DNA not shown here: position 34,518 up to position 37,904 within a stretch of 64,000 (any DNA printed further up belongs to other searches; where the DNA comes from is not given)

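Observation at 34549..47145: Seven-gene locus: one giant CBM-bearing binding protein, two full permease pairs and two large accessory proteins, with no ATPase, regulator or known glycosidase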

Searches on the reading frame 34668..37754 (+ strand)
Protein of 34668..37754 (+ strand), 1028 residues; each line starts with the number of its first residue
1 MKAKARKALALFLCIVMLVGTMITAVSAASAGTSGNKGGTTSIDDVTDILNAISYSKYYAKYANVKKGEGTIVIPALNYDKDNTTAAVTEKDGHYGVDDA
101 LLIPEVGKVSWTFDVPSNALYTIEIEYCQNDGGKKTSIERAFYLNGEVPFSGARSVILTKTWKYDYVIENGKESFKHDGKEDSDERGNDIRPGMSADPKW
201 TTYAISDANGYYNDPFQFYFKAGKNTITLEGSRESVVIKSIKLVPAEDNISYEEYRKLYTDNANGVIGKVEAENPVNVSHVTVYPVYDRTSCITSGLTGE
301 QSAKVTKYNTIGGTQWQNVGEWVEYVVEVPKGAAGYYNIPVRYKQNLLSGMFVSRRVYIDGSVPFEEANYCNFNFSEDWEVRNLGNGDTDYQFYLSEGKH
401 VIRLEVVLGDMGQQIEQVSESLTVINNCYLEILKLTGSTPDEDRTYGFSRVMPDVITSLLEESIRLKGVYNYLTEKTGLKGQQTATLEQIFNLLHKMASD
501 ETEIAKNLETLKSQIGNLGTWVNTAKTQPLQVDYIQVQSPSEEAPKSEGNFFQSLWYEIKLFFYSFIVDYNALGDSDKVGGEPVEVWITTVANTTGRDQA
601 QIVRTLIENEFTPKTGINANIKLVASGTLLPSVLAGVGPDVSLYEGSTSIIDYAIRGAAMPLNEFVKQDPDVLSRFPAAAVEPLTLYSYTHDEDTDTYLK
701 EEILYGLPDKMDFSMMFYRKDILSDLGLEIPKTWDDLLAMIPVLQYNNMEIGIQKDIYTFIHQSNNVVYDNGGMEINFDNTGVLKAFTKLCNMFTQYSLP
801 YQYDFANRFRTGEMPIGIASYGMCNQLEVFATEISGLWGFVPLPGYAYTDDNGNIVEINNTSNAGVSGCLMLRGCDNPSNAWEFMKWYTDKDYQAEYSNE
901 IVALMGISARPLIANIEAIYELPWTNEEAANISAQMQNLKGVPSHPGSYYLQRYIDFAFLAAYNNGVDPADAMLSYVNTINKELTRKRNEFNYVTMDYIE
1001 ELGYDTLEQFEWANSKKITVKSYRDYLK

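Call 3: search_protein_families(library=pfam, proteins=[window:34668-37754:+], max_evalue=0.01)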
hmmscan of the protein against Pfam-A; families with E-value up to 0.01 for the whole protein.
window:34668-37754:+ (1028 aa): 2 families
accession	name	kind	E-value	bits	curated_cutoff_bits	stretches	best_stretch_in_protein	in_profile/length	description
PF01547.30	SBP_bac_1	-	1.3e-19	71.8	26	1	602-895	9-307/307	Bacterial extracellular solute-binding protein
PF13416.11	SBP_bac_8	-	1.4e-17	64.9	27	1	628-899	27-254/279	Bacterial extracellular solute-binding protein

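Call 4: search_protein_families(library=ncbifam, proteins=[window:34668-37754:+], max_evalue=0.01)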
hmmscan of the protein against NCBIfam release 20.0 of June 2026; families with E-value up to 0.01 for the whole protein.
window:34668-37754:+ (1028 aa): 1 family
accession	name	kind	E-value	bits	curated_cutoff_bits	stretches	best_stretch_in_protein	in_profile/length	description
TIGR03850.1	bind_CPR_0540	equivalog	0.0037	15.9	299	0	692-740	140-187/437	carbohydrate ABC transporter substrate-binding protein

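Call 15: search_solved_structures(query=window:34668-37754:+, max_evalue=1)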
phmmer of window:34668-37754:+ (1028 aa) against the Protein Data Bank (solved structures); distinct sequences matched with E-value up to 1: 26.
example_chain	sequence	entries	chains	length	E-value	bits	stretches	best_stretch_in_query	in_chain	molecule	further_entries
5ysb_A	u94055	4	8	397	2.8e-06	28.7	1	598-889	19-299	Lin1841 protein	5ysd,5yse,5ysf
3uor_A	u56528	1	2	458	7.1e-05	24.1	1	646-800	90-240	ABC transporter sugar binding protein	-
4r9f_A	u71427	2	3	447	7.7e-05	23.9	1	625-733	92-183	MBP1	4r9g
1eu8_A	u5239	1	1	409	0.0065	17.6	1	703-761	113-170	TREHALOSE/MALTOSE BINDING PROTEIN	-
2hq0_A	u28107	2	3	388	0.021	15.9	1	696-742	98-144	Sugar ABC transporter, sugar-binding protein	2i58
2heu_A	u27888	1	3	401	0.022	15.8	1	696-742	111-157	Sugar ABC transporter, sugar-binding protein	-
2hfb_A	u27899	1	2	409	0.023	15.8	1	696-742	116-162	Sugar ABC transporter, sugar-binding protein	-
6pql_A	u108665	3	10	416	0.024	15.7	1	696-742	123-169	ABC transporter sugar-binding protein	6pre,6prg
4ry1_A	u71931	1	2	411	0.053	14.6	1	704-745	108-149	Periplasmic solute binding protein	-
7nbz_A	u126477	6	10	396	0.084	13.9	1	704-739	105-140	Sulfoquinovosyl binding protein | Sulfoquinovosyl glycerol-binding protein SmoF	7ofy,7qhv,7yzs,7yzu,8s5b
8vqk_A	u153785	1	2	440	0.11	13.5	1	706-744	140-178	Putative ABC transporter periplasmic-binding protein YcjN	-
3uif_A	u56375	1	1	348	0.14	13.2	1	640-702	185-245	Sulfonate ABC transporter, periplasmic sulfonate-binding protein SsuA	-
7ehp_A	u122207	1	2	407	0.15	13.1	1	703-740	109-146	chitin oligosaccahride binding protein NagB1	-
9lff_A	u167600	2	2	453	0.17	12.9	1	703-775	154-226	SN-glycerol-3-phophate ABC transporter, periplasmic SN-glycerol-3-phosphate-binding protei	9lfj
4zza_A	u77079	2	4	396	0.41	11.6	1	701-742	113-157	Sugar binding protein of ABC transporter system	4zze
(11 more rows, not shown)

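Call 26: find_homologous_proteins(query=window:34668-37754:+, max_evalue=0.00001)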
Query window:34668-37754:+ (1028 aa): 668 proteins with E <= 0.00001 among 8000 candidates; the best 120 are listed.
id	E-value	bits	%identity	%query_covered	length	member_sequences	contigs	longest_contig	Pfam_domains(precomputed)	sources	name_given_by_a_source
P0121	0.0e+0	2363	100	100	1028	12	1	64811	PF13416.12,PF01547.31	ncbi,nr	ncbi:MAG: extracellular solute-binding protein [Clostridia bacterium]|nr:extracellular solute-bindin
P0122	0.0e+0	1832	78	99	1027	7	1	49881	PF13416.12,PF01547.31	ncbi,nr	ncbi:MAG: extracellular solute-binding protein [Clostridia bacterium]|nr:extracellular solute-bindin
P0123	0.0e+0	1823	80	97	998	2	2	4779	PF13416.12,PF01547.31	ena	-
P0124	0.0e+0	1737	75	98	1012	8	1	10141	PF13416.12,PF01547.31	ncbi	-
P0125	0.0e+0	1704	75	96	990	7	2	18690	PF01547.31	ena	-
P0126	0.0e+0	1704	75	96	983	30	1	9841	PF13416.12,PF01547.31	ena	-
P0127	0.0e+0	1641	73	97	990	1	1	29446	PF01547.31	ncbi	-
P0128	0.0e+0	1363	61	97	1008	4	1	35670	PF13416.12,PF01547.31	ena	-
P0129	0.0e+0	1348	60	98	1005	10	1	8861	PF13416.12,PF01547.31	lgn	-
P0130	0.0e+0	1345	60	98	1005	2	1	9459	PF13416.12,PF16990.12,PF01547.31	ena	-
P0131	0.0e+0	1345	60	98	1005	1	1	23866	PF13416.12,PF01547.31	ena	-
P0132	0.0e+0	1344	60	98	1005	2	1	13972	PF13416.12,PF01547.31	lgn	-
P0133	0.0e+0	1329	59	98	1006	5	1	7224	PF13416.12,PF01547.31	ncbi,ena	-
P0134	0.0e+0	1308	61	97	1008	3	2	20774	PF13416.12,PF01547.31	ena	-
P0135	0.0e+0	1305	60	97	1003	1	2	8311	PF13416.12,PF01547.31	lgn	-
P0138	0.0e+0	1297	60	97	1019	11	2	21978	PF13416.12,PF25275.2,PF01547.31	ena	-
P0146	0.0e+0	1274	58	97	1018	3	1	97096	PF13416.12,PF25275.2,PF01547.31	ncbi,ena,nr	ncbi:MAG: extracellular solute-binding protein [Clostridia bacterium]|nr:extracellular solute-bindin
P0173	0.0e+0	1199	57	97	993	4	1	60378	PF13416.12,PF16990.12,PF01547.31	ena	-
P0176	0.0e+0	1189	56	96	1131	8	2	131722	PF01547.31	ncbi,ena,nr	ncbi:MAG: extracellular solute-binding protein [Clostridia bacterium]|nr:extracellular solute-bindin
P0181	0.0e+0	1165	54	98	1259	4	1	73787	PF13416.12,PF01547.31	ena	-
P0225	0.0e+0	1066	48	89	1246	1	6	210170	PF13416.12,PF01547.31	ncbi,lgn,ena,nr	ncbi:MAG: extracellular solute-binding protein [Clostridia bacterium]|nr:extracellular solute-bindin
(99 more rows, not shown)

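Call 36: predict_structure(alignment_id=A2)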
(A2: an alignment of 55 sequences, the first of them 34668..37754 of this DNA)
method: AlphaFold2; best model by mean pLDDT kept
length: 1028 residues; sequences in the alignment: 55
mean_pLDDT: 81.6   pTM: 0.76
mean pLDDT of the five models: 81.6, 81.2, 79.4, 78.7, 77.0
residues with pLDDT >= 90: 296; 70-90: 573; 50-70: 108; < 50: 51
segments of 3 or more residues with pLDDT < 50: 1-3, 20-29, 31-44, 180-187, 571-578, 592-594, 833-835
pLDDT, mean of each block of 10 residues (from residue 1): 57 60 34 32 54 83 90 94 91 88 92 94 94 75 89 83 85 67 48 80 87 90 94 90 90 91 87 87 64 74 65 81 92 92 85 92 91 89 90 94 92 87 85 78 83 89 92 84 86 92 86 82 84 91 84 81 66 47 79 61 75 79 75 80 88 89 92 92 88 73 92 88 82 89 81 84 89 87 89 76 67 82 64 61 88 82 91 88 94 84 68 87 81 90 83 85 86 90 88 86 83 76 66
secondary structure, 60 per line:
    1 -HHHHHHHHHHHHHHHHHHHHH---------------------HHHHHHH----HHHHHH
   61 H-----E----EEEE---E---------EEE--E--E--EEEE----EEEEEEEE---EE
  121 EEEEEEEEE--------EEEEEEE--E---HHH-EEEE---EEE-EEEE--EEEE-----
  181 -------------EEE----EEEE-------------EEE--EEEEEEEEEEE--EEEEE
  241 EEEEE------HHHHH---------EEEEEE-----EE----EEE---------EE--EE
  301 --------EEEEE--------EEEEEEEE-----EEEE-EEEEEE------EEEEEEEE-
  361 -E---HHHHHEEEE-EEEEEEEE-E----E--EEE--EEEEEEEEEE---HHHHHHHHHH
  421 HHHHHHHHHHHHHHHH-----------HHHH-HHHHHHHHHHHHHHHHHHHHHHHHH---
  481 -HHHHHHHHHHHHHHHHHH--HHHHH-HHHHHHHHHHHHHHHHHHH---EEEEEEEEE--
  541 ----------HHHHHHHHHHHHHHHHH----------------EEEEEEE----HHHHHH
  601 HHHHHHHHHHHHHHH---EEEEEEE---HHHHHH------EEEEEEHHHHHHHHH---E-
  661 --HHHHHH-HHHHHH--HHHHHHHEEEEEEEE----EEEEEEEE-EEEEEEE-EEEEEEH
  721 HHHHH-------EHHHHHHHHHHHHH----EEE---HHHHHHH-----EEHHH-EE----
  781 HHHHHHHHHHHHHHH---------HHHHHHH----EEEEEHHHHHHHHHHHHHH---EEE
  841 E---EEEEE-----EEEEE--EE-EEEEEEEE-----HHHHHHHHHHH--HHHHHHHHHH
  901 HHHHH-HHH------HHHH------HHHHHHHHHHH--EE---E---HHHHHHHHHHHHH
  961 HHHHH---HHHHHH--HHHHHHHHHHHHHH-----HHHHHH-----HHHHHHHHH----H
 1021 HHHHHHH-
elements in order (helices of 4 or more, strands of 3 or more residues): H2-22 H44-50 H55-61 E72-75 E89-91 E100-103 E108-115 E119-129 E138-144 E155-158 E162-164 E166-169 E172-175 E194-196 E201-204 E218-220 E223-233 E236-245 H252-256 E266-271 E283-285 E309-313 E322-329 E335-338 E340-345 E352-359 H366-370 E371-374 E376-383 E393-395 E398-407 H411-436 H448-451 H453-477 H482-499 H502-506 H508-526 E530-538 H551-567 E584-590 H595-615 E619-625 H629-634 E641-646 H647-655 H663-668 H670-675 H678-684 E685-692 E697-704 E706-712 E714-719 H720-725 H734-746 E751-753 H757-763 H781-795 H805-811 E816-820 H821-834 E838-841 E845-849 E855-859 E865-872 H878-888 H891-905 H916-919 H926-936 H948-965 H969-974 H977-990 H996-1001 H1007-1015 H1020-1027

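Call 37: search_protein_families(library=pfam, proteins=[P0138, P0130, P0173, P0146], max_evalue=5)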
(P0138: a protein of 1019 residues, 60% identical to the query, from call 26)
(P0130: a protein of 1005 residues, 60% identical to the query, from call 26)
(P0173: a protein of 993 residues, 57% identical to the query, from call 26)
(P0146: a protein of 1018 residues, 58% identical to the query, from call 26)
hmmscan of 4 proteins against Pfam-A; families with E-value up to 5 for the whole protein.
P0138 (1019 aa): 6 families
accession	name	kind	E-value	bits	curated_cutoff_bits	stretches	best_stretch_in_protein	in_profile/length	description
PF01547.30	SBP_bac_1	-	3.7e-24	86.7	26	1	614-897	17-306/307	Bacterial extracellular solute-binding protein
PF13416.11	SBP_bac_8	-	3.8e-18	66.7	27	1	631-905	27-257/279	Bacterial extracellular solute-binding protein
PF25275.1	Golvesin_C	-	1.8e-05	25.2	31.6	2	112-154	37-79/132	Golvesin C-terminal domain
PF16990.11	CBM_35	-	0.00025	21.8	28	2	115-147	35-67/121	Carbohydrate binding module (family 35)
PF09394.16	Inhibitor_I42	-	0.014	16.1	27.2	1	114-151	51-87/91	Chagasin family peptidase inhibitor I42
PF14347.11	DUF4399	-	0.19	12.6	28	1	372-420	31-79/91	Domain of unknown function (DUF4399)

P0130 (1005 aa): 6 families
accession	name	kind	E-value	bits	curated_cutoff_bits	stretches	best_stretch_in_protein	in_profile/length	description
PF01547.30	SBP_bac_1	-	5e-17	63.3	26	1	600-884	12-306/307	Bacterial extracellular solute-binding protein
PF13416.11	SBP_bac_8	-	5.8e-17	62.8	27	1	623-893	27-255/279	Bacterial extracellular solute-binding protein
PF16990.11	CBM_35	-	2.1e-05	25.3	28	1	110-181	36-105/121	Carbohydrate binding module (family 35)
PF18070.6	Cas9_PI2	-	0.01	17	27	1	64-98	21-55/59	CRISPR-Cas9 PI domain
PF25275.1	Golvesin_C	-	0.011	16.2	31.6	1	92-139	21-70/132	Golvesin C-terminal domain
PF18005.6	eIF3m_C_helix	-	0.34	11.1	25.6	1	312-322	2-12/29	eIF3 subunit M, C-terminal helix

P0173 (993 aa): 4 families
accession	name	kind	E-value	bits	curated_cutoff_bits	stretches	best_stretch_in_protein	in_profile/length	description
PF01547.30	SBP_bac_1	-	5.5e-18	66.4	26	1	593-882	9-304/307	Bacterial extracellular solute-binding protein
PF13416.11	SBP_bac_8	-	1e-13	52.2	27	1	601-890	5-255/279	Bacterial extracellular solute-binding protein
PF16990.11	CBM_35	-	6.1e-06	27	28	2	285-406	3-110/121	Carbohydrate binding module (family 35)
PF25275.1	Golvesin_C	-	0.0022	18.5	31.6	2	95-140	29-71/132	Golvesin C-terminal domain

P0146 (1018 aa): 6 families
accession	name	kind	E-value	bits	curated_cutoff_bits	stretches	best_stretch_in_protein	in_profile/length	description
PF01547.30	SBP_bac_1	-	7.6e-19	69.3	26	1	604-893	9-304/307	Bacterial extracellular solute-binding protein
PF13416.11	SBP_bac_8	-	3.1e-14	53.9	27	1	629-921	26-272/279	Bacterial extracellular solute-binding protein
PF25275.1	Golvesin_C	-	2.1e-06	28.2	31.6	2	71-137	1-70/132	Golvesin C-terminal domain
PF03422.21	CBM_6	-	0.0001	23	28.9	1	300-409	9-111/125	Carbohydrate binding module (family 6)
PF16990.11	CBM_35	-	0.0012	19.5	28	1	308-345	20-58/121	Carbohydrate binding module (family 35)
PF09394.16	Inhibitor_I42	-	0.012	16.3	27.2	1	90-143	34-88/91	Chagasin family peptidase inhibitor I42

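Call 42: fold_search(model_id=the predicted structure, library=pdb)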
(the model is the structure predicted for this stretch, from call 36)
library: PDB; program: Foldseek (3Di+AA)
matches with E <= 10: 1100; with E <= 0.001: 661
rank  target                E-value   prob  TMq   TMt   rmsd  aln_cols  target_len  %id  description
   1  5ci5_B                5.1e-18  1.00  0.31  0.73   4.5       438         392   17  Crystal Structure of an ABC transporter Solute Binding Protein from Thermotoga Lettingae TMO (Tlet_1705, TARGET EFI-51 (released 2015-07-22)
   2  5yse_A                2.3e-17  1.00  0.32  0.79   3.9       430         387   20  Crystal structure of beta-1,2-glucooligosaccharide binding protein in complex with sophorotetraose (released 2018-05-02)
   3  5ysf_A                2.3e-17  1.00  0.32  0.79   3.9       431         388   20  Crystal structure of beta-1,2-glucooligosaccharide binding protein in complex with sophoropentaose (released 2018-05-02)
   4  5ysb_A                2.9e-17  1.00  0.32  0.79   5.0       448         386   20  Crystal structure of beta-1,2-glucooligosaccharide binding protein in ligand-free form (released 2018-05-02)
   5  5ysb_B                5.2e-17  1.00  0.32  0.81   3.6       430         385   20  Crystal structure of beta-1,2-glucooligosaccharide binding protein in ligand-free form (released 2018-05-02)
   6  5ysd_B                1.0e-16  1.00  0.32  0.78   4.0       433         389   20  Crystal structure of beta-1,2-glucooligosaccharide binding protein in complex with sophorotriose (released 2018-05-02)
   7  5ci5_A                1.3e-16  1.00  0.31  0.72   4.6       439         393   18  Crystal Structure of an ABC transporter Solute Binding Protein from Thermotoga Lettingae TMO (Tlet_1705, TARGET EFI-51 (released 2015-07-22)
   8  5yse_B                1.5e-16  1.00  0.32  0.79   3.8       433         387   20  Crystal structure of beta-1,2-glucooligosaccharide binding protein in complex with sophorotetraose (released 2018-05-02)
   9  3uor_A                2.8e-16  1.00  0.32  0.78   4.2       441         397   17  The structure of the sugar-binding protein MalE from the phytopathogen Xanthomonas citri (released 2011-12-14)
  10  5ysd_A                2.9e-16  1.00  0.32  0.79   3.9       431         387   20  Crystal structure of beta-1,2-glucooligosaccharide binding protein in complex with sophorotriose (released 2018-05-02)
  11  4r9g_A                5.3e-16  1.00  0.29  0.67   5.4       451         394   19  CpMnBP1 with Mannotriose Bound (released 2014-10-29)
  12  3uor_B                9.6e-16  1.00  0.32  0.77   4.3       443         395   18  The structure of the sugar-binding protein MalE from the phytopathogen Xanthomonas citri (released 2011-12-14)
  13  4r9f_A                9.6e-16  1.00  0.29  0.66   5.3       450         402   18  CpMnBP1 with Mannobiose Bound (released 2014-10-29)
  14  1eu8_A                2.0e-15  1.00  0.31  0.70   5.5       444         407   16  STRUCTURE OF TREHALOSE MALTOSE BINDING PROTEIN FROM THERMOCOCCUS LITORALIS (released 2001-03-14)
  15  5f7v_A                2.2e-15  1.00  0.29  0.68   5.3       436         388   15  ABC substrate-binding protein Lmo0181 from Listeria monocytogenes in complex with cycloalternan (released 2016-09-07)
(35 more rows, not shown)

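Call 70: search_protein_families(library=pfam, proteins=[P0181, P0225, P0176], max_evalue=0.001)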
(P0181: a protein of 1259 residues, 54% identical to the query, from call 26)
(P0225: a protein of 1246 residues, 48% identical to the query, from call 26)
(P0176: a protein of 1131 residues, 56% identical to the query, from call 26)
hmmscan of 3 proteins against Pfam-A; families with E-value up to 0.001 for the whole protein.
P0181 (1259 aa): 3 families
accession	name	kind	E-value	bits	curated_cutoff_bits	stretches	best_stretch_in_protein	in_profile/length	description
PF13416.11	SBP_bac_8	-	3.9e-15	56.8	27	1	649-931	27-255/279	Bacterial extracellular solute-binding protein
PF01547.30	SBP_bac_1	-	5.3e-14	53.4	26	1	632-926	18-307/307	Bacterial extracellular solute-binding protein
PF25275.1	Golvesin_C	-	0.00058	20.4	31.6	0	334-371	29-63/132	Golvesin C-terminal domain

P0225 (1246 aa): 2 families
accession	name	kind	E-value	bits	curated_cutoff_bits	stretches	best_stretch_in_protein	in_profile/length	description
PF13416.11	SBP_bac_8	-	2.4e-13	50.9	27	1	900-1136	70-254/279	Bacterial extracellular solute-binding protein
PF01547.30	SBP_bac_1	-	1.3e-11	45.5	26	1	897-1131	80-306/307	Bacterial extracellular solute-binding protein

P0176 (1131 aa): 2 families
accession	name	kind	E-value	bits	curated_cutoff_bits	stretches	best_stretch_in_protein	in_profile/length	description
PF01547.30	SBP_bac_1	-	6.5e-16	59.6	26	1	640-926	20-306/307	Bacterial extracellular solute-binding protein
PF13416.11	SBP_bac_8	-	2.4e-15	57.5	27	1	656-935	28-255/279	Bacterial extracellular solute-binding protein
